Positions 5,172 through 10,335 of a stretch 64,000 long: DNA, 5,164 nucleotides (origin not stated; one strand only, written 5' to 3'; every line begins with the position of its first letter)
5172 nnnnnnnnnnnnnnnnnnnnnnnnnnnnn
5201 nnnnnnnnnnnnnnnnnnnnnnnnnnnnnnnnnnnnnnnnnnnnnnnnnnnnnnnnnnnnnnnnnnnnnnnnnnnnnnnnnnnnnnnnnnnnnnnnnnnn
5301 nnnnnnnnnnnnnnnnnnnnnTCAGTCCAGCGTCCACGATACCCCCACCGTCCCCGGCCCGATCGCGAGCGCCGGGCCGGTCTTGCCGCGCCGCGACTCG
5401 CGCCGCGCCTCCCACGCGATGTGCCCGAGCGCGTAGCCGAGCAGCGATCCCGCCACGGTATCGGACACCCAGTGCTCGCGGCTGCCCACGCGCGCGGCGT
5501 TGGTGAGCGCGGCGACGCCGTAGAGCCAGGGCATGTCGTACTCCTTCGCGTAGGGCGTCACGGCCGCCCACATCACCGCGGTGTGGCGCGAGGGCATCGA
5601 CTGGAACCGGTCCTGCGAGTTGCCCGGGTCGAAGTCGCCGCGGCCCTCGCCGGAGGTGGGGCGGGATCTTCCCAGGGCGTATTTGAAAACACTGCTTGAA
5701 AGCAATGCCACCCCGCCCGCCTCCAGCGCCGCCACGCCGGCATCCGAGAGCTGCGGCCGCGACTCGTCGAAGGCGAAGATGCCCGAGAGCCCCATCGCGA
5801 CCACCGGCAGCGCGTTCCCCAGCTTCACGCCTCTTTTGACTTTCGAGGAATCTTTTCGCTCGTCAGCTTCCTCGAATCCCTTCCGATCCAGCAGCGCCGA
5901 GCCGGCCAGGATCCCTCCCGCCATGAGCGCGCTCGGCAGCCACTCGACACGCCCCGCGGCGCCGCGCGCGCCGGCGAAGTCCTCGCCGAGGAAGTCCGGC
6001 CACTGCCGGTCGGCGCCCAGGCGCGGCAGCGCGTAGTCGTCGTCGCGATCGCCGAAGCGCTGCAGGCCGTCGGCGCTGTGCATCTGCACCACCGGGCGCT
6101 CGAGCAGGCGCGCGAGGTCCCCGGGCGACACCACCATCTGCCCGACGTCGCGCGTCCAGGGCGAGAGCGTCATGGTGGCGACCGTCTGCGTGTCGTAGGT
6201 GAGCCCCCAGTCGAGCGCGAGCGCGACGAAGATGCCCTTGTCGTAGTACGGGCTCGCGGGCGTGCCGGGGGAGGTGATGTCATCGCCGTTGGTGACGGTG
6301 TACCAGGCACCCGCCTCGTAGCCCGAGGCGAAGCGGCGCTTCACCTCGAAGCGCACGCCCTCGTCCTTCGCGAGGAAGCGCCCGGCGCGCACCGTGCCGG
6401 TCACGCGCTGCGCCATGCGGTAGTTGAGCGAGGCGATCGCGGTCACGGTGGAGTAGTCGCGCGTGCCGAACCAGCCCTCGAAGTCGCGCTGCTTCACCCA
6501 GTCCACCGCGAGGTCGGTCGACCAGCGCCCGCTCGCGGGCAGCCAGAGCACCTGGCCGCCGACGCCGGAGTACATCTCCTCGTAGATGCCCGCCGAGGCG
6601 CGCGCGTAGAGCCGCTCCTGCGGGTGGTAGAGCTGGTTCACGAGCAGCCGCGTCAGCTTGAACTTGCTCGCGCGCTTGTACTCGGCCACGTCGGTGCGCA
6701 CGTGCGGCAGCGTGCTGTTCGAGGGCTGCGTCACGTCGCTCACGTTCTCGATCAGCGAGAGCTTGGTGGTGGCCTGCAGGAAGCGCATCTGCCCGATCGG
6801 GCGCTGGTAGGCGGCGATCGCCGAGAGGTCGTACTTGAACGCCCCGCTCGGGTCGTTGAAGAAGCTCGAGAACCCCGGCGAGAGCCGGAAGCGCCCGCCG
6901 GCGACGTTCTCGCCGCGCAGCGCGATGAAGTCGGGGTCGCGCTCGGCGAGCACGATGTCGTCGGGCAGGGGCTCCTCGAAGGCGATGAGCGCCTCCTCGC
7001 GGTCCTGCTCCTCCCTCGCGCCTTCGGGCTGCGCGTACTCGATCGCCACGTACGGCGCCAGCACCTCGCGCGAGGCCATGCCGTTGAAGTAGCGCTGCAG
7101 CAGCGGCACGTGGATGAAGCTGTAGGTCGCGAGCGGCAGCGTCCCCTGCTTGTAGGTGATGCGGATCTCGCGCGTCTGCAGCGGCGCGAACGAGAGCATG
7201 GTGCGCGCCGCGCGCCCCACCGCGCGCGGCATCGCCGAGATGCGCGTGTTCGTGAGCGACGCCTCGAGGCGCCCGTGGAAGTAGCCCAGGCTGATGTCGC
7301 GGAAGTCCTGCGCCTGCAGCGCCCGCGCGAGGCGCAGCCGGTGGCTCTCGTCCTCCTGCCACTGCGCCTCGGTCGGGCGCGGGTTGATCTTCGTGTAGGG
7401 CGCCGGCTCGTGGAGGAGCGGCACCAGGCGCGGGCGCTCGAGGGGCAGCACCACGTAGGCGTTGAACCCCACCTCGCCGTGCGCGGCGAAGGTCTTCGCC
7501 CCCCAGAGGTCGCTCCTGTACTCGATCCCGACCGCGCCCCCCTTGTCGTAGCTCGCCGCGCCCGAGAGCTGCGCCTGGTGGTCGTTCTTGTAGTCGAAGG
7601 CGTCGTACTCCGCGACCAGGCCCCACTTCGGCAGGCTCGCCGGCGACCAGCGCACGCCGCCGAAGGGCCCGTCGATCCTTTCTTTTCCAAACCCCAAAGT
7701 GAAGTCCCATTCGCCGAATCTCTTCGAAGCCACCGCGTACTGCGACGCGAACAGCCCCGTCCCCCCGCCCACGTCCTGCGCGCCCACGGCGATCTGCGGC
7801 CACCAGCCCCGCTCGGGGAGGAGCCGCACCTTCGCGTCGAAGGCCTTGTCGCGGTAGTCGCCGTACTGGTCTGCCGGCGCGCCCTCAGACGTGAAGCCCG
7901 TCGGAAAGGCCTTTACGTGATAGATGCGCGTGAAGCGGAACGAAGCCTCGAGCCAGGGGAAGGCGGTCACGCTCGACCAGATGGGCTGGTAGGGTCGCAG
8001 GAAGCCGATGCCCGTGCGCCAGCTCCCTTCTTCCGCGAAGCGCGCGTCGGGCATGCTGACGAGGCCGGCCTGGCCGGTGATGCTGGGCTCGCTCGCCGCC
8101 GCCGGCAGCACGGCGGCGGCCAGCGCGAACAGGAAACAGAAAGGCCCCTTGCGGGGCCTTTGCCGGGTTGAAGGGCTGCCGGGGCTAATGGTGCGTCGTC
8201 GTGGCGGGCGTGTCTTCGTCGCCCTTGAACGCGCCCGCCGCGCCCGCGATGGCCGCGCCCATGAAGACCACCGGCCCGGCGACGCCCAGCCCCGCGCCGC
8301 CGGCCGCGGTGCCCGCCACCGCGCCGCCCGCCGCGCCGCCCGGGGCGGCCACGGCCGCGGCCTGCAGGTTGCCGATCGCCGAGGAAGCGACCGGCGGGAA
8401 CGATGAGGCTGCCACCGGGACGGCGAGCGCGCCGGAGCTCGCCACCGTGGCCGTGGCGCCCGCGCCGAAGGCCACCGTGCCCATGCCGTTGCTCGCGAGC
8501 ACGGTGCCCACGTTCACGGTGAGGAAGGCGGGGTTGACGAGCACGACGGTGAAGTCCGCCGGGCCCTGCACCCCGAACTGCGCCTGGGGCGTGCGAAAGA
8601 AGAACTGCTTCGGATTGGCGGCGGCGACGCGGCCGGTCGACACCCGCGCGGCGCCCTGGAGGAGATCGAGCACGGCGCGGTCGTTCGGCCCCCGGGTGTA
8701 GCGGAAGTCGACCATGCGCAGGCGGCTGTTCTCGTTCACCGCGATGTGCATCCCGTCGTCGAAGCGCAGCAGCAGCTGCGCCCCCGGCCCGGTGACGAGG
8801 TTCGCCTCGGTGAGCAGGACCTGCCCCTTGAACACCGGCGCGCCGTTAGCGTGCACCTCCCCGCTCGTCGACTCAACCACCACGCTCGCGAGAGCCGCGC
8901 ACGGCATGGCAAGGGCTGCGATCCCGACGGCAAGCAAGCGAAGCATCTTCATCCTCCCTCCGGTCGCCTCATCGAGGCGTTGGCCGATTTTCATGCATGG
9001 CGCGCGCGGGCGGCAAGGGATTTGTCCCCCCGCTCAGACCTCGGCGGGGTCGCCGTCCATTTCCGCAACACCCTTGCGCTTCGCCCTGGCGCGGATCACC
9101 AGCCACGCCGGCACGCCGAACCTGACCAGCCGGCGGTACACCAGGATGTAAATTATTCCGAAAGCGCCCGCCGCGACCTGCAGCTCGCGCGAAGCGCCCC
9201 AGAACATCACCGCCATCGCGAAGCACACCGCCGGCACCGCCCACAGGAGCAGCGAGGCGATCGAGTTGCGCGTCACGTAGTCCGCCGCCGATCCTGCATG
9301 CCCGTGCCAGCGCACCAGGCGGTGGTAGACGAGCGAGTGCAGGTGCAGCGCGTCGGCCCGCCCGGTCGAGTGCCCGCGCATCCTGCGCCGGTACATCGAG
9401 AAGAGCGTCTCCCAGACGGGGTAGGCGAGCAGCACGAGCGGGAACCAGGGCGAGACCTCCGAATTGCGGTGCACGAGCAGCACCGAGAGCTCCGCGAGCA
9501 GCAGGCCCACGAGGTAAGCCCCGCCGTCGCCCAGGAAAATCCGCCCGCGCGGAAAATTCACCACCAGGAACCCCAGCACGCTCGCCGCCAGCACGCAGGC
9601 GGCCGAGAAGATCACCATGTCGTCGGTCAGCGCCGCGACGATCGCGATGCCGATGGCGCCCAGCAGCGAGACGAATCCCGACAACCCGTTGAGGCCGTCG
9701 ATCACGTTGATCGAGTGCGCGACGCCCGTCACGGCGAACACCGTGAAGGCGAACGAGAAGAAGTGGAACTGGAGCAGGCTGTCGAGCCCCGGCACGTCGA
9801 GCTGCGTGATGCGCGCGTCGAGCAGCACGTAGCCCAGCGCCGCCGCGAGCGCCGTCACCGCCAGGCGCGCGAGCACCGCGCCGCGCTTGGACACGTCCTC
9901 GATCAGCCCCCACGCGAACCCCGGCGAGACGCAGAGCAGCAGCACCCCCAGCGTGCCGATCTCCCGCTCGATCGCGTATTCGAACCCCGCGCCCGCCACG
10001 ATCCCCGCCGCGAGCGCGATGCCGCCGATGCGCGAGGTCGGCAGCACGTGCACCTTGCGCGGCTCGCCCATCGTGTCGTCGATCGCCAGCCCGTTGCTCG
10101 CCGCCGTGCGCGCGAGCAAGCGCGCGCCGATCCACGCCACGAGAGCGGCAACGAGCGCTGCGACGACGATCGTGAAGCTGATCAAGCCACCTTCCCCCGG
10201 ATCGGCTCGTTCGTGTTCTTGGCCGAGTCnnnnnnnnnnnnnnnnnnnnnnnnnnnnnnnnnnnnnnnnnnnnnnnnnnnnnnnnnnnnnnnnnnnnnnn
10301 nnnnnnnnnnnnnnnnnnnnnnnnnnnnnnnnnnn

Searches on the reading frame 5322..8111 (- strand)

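Call 52: search_protein_families(library=pfam, proteins=[window:5322-8111:-], max_evalue=0.0001)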
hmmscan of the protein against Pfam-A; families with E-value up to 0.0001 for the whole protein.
window:5322-8111:- (929 aa): 3 families
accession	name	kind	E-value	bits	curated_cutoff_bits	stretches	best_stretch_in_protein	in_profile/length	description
PF06082.17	YjbH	-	1.3e-134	450.9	24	2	148-669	171-655/658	Exopolysaccharide biosynthesis protein YbjH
PF01569.27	PAP2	-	6.9e-13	48.9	27.2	1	795-905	5-127/130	PAP2 superfamily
PF14378.12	PAP2_3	-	6.3e-05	23.3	27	0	824-894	112-186/190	PAP2 superfamily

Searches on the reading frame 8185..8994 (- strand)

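Call 52: search_protein_families(library=pfam, proteins=[window:8185-8994:-], max_evalue=0.0001)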
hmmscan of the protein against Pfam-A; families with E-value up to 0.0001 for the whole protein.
window:8185-8994:- (269 aa): 1 family
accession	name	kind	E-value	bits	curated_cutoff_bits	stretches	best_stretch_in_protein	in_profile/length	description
PF04773.18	FecR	-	1.1e-09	39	24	1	65-150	2-80/97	FecR protein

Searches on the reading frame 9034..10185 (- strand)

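Call 52: search_protein_families(library=pfam, proteins=[window:9034-10185:-], max_evalue=0.0001)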
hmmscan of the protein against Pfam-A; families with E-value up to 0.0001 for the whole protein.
window:9034-10185:- (383 aa): 1 family
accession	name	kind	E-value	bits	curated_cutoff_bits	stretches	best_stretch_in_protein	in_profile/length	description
PF00953.26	Glycos_transf_4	-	9.7e-28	97.6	27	1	81-237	3-159/160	Glycosyl transferase family 4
